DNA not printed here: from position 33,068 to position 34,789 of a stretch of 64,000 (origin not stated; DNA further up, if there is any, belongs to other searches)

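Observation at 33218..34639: HisG is a covalent tandem of two short-form modules, with a degenerate PRPP loop in the N-terminal copy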

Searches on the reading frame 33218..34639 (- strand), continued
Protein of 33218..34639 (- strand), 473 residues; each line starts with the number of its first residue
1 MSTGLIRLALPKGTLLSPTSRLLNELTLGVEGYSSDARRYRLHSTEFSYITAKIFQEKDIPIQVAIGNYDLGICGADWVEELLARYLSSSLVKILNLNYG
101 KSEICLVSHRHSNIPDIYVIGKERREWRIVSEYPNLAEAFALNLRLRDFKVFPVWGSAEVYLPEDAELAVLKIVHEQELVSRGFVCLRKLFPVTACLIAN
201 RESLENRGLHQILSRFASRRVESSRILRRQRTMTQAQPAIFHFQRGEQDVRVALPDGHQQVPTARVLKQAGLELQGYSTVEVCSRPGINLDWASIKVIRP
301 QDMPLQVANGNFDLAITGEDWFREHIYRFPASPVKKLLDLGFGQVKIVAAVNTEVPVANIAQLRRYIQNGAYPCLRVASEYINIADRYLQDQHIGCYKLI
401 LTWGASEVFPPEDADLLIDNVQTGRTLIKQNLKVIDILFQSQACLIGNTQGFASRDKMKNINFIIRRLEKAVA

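Call 21: search_protein_representatives(protein=window:33218-34639:-)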
Query: 473 residues. Proteins with E-value up to 0.001 (for the whole library): 1435; up to 1e-10: 330; up to 1e-30: 57. The best 150 are listed.
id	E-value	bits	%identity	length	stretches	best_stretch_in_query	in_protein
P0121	3.9e-165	566.6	57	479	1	5-469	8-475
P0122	2.7e-131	455.0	49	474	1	6-470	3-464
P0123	1.4e-124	432.9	49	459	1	6-450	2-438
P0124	2.6e-116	405.6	44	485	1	6-471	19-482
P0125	2.2e-114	399.3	47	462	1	5-472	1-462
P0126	1.9e-104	366.5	43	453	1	5-456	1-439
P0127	1.3e-101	357.1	48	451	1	6-471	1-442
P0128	3.1e-99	349.3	42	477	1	6-468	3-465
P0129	3.4e-93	329.4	41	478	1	4-452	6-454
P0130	5.0e-90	319.0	47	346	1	6-357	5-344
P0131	7.2e-87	308.6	52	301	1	127-424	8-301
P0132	7.5e-85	301.9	40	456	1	5-450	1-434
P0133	7.5e-79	282.2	38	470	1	6-448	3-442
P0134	1.7e-78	281.0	49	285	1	192-472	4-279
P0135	9.6e-76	271.9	37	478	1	6-450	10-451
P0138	1.6e-67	244.8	33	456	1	5-450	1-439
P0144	1.3e-53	198.9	49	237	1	250-449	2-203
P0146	2.8e-49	184.7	49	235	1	6-213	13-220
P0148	3.8e-45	171.1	45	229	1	6-215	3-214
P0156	6.8e-42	160.3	43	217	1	5-215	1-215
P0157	1.3e-41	159.4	44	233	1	5-217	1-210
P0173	8.3e-34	133.7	34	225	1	6-219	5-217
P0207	1.2e-22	96.9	36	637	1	3-192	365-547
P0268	1.7e-16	76.6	32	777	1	245-453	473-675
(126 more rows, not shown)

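Call 24: find_encoding_contigs(protein=P0148, flank=4000, max_places=4)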
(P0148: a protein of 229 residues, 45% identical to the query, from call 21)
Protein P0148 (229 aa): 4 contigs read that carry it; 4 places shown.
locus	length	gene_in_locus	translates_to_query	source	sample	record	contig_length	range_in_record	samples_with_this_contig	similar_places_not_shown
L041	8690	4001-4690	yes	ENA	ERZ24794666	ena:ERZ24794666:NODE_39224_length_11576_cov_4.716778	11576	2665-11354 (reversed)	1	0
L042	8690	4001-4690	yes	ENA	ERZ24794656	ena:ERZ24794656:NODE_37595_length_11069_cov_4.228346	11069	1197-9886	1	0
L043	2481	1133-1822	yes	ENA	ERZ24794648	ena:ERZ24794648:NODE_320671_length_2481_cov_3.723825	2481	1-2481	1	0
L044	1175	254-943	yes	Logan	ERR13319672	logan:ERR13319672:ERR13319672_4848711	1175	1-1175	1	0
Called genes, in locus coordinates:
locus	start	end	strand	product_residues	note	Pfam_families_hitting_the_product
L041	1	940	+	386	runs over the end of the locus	?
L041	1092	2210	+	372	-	PF01658:Inos-1-P_synth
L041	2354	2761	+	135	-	PF05942:PaREP1 (weak)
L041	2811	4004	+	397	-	PF13393:tRNA-synt_His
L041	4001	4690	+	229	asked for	PF01634:HisG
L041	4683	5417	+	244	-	PF01634:HisG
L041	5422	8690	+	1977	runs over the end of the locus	?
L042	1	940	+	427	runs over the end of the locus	PF02788:RuBisCO_large_N, PF00016:RuBisCO_large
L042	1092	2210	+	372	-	PF01658:Inos-1-P_synth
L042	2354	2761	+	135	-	PF05942:PaREP1 (weak)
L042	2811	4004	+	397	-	PF13393:tRNA-synt_His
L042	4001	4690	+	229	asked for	PF01634:HisG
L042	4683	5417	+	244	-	PF01634:HisG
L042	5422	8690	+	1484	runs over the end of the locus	?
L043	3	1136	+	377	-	?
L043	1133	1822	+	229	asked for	PF01634:HisG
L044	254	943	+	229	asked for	PF01634:HisG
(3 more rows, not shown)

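Call 26: find_encoding_contigs(protein=P0173, flank=5000, max_places=3)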
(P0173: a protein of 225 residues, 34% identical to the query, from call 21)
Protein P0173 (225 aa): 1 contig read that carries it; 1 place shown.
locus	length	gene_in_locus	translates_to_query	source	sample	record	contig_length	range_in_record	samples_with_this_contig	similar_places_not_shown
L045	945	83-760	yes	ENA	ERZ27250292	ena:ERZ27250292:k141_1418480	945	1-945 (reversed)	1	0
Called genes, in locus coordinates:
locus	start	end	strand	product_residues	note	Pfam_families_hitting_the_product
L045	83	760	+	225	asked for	PF01634:HisG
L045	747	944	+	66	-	?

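Call 27: find_encoding_contigs(protein=P0157, flank=5000, max_places=3)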
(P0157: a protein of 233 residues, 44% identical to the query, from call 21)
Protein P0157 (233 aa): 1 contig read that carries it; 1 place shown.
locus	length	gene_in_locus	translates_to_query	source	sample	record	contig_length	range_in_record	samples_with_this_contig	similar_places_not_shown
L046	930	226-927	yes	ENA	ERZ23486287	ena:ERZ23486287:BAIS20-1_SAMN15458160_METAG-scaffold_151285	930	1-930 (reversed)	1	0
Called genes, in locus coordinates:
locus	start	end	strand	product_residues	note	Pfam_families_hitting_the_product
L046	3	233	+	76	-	?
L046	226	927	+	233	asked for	PF01634:HisG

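Call 30: predict_structure(alignment_id=A1)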
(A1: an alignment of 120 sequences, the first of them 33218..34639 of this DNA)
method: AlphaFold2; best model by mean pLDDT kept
length: 473 residues; sequences in the alignment: 120
mean_pLDDT: 77.1   pTM: 0.57
mean pLDDT of the five models: 77.1, 55.4, 54.6, 49.0, 46.8
residues with pLDDT >= 90: 72; 70-90: 303; 50-70: 55; < 50: 43
segments of 3 or more residues with pLDDT < 50: 1-3, 157-160, 221-247, 405-409
pLDDT, mean of each block of 10 residues (from residue 1): 71 88 88 74 85 86 83 93 78 88 85 70 75 85 81 58 68 76 81 92 82 77 30 26 44 83 86 68 60 79 79 88 83 88 84 89 88 81 88 85 53 78 60 88 87 73 91 85
secondary structure, 60 per line:
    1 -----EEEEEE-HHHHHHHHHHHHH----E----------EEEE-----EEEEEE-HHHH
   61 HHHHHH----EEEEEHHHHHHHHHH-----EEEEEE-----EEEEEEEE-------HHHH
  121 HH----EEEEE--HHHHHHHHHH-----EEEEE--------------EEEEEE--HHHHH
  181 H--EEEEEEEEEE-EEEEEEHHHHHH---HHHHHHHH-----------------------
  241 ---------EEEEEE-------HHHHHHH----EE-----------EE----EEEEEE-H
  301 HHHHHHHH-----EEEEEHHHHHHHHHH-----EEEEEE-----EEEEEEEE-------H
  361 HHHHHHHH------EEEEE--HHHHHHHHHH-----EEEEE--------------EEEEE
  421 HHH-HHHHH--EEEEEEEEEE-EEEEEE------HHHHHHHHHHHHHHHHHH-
elements in order: E6-11 H13-25 E41-44 E50-55 H57-66 E71-75 H76-85 E91-96 E102-109 H117-122 E127-131 H134-143 E149-153 E168-173 H176-181 E184-193 E195-200 H201-206 H210-217 E250-255 H263-269 E293-298 H300-308 E314-318 H319-328 E334-339 E345-352 H360-368 E375-379 H382-391 E397-401 E416-420 H425-429 E432-441 E443-448 H455-472

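Call 36: fold_search(model_id=the predicted structure, library=pdb)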
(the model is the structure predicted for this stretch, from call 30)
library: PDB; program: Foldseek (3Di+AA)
matches with E <= 10: 1186; with E <= 0.001: 810
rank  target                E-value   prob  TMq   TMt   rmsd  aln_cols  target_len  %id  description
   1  5ubh_A                6.8e-19  1.00  0.41  0.86   2.5       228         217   24  Catalytic core domain of Adenosine triphosphate phosphoribosyltransferase from Campylobacter jejuni with bound ATP (released 2017-12-20)
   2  5ubi_A                1.3e-18  1.00  0.41  0.86   2.5       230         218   24  Catalytic core domain of Adenosine triphosphate phosphoribosyltransferase from Campylobacter jejuni with bound PRPP (released 2017-12-20)
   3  2vd3_A                1.4e-18  1.00  0.39  0.63   3.0       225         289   26  The structure of histidine inhibited HisG from Methanobacterium thermoautotrophicum (released 2008-11-04)
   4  2vd3_B                2.0e-18  1.00  0.38  0.61   3.6       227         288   26  The structure of histidine inhibited HisG from Methanobacterium thermoautotrophicum (released 2008-11-04)
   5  5ub9_A                2.3e-18  1.00  0.41  0.84   2.8       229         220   24  Catalytic core domain of Adenosine triphosphate phosphoribosyltransferase from Campylobacter jejuni (released 2017-12-20)
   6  8oy0_F                2.8e-18  1.00  0.40  0.83   2.5       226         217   26  ATP phosphoribosyltransferase (HisZG ATPPRT) from Acinetobacter baumanii (released 2023-11-29)
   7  5ubg_A                3.1e-18  1.00  0.42  0.85   2.5       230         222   24  Catalytic core domain of Adenosine triphosphate phosphoribosyltransferase from Campylobacter jejuni with bound Phospho (released 2017-12-20)
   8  23fi_A                3.7e-18  1.00  0.40  0.80   3.0       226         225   26  Crystal structure of short-form adenosine triphosphate phosphoribosyltransferase from Acinetobacter baumannii at 1.94  (released 2026-02-18)
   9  4yb7_F                4.5e-18  1.00  0.41  0.65   2.5       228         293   24  Adenosine triphosphate phosphoribosyltransferase from Campylobacter jejuni in complex with ATP (released 2016-03-09)
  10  4yb7_C                5.7e-18  1.00  0.41  0.65   2.5       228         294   24  Adenosine triphosphate phosphoribosyltransferase from Campylobacter jejuni in complex with ATP (released 2016-03-09)
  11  4yb7_D                5.7e-18  1.00  0.41  0.65   2.5       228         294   24  Adenosine triphosphate phosphoribosyltransferase from Campylobacter jejuni in complex with ATP (released 2016-03-09)
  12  5ub9_B                6.1e-18  1.00  0.41  0.86   2.7       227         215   24  Catalytic core domain of Adenosine triphosphate phosphoribosyltransferase from Campylobacter jejuni (released 2017-12-20)
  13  4yb7_K                7.8e-18  1.00  0.41  0.65   2.5       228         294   24  Adenosine triphosphate phosphoribosyltransferase from Campylobacter jejuni in complex with ATP (released 2016-03-09)
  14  4yb6_A                8.8e-18  1.00  0.41  0.63   2.7       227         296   24  Adenosine triphosphate phosphoribosyltransferase from Campylobacter jejuni in complex with the inhibitors AMP and hist (released 2016-03-09)
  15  6fu7_C                9.3e-18  1.00  0.40  0.88   2.8       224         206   25  ATP phosphoribosyltransferase (HisZG ATPPRT) from Psychrobacter arcticus in complex with PRATP (released 2018-10-24)
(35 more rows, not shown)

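Call 37: list_cluster_members(proteins=[P0122, P0124, P0128, P0133, P0138, P0146, P0148, P0156, P0173, P0144])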
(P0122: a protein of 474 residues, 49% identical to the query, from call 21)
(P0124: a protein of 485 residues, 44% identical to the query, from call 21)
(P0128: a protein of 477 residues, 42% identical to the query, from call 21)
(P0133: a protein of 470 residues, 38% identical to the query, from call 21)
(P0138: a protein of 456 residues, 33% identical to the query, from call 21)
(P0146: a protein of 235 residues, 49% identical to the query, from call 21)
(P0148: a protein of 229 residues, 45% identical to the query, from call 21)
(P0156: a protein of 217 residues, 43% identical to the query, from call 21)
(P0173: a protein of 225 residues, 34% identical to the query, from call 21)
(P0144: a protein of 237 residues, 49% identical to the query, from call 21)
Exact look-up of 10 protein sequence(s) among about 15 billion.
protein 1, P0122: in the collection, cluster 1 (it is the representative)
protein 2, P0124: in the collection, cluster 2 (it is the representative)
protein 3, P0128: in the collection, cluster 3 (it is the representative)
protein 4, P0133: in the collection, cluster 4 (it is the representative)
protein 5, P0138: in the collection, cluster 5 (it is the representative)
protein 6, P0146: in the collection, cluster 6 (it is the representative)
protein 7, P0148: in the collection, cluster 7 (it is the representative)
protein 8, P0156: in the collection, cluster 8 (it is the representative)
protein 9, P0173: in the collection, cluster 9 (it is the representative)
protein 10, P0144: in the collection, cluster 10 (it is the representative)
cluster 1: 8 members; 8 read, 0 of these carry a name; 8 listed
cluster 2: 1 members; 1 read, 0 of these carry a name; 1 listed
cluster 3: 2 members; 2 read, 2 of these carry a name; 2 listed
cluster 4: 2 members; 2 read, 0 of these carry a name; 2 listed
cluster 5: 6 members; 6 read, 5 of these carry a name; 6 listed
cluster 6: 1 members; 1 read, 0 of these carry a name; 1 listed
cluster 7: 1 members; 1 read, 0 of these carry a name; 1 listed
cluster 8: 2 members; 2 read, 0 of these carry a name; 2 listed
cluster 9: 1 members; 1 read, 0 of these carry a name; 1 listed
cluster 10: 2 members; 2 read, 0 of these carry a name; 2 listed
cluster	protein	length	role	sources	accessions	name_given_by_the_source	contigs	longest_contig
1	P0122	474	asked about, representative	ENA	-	-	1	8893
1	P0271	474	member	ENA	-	-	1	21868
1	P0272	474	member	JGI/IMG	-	-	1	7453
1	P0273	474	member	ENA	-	-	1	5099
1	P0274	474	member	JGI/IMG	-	-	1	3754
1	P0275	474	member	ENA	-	-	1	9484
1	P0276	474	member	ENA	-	-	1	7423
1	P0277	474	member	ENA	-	-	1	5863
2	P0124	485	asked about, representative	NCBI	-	-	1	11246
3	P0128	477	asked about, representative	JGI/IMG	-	ATP phosphoribosyltransferase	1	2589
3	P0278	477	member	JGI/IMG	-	ATP phosphoribosyltransferase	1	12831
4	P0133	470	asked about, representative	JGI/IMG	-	-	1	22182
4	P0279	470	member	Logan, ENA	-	-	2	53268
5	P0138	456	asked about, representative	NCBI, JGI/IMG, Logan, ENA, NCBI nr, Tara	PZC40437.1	MAG: ATP phosphoribosyltransferase [Chloroflexi bacterium] | ATP phosphoribosyltransferase | MAG: ATP phosphoribosyltransferase [Chloroflexota bacterium]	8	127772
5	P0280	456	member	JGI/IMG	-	ATP phosphoribosyltransferase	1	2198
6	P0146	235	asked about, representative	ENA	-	-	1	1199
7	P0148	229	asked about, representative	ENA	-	-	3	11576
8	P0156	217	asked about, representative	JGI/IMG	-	-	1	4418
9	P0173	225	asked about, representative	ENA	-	-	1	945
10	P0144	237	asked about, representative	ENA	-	-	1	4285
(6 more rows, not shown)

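Call 38: find_encoding_contigs(protein=P0156, flank=4000, max_places=3)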
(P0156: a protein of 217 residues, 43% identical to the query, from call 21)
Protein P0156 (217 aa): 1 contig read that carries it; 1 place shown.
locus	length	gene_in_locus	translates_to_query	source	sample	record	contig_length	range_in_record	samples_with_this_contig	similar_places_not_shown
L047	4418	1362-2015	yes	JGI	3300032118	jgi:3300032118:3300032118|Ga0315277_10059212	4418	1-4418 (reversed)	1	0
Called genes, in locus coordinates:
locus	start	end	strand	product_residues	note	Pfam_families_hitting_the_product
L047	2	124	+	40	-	?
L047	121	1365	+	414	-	PF13393:tRNA-synt_His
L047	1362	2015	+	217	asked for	PF01634:HisG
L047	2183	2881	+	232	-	PF01634:HisG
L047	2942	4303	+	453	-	PF13393:tRNA-synt_His, PF03129:HGTP_anticodon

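Call 39: find_encoding_contigs(protein=P0144, flank=4000, max_places=3)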
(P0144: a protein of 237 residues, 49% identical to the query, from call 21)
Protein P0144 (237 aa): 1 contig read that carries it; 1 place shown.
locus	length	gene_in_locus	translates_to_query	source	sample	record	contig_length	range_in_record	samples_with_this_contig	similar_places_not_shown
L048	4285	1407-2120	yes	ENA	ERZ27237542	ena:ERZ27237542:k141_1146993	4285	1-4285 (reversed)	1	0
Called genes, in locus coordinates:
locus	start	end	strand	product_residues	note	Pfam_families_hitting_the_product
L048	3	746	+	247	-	?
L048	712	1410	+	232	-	PF01634:HisG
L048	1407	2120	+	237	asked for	PF01634:HisG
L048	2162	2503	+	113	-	-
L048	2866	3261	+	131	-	-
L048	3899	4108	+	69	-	-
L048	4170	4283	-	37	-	?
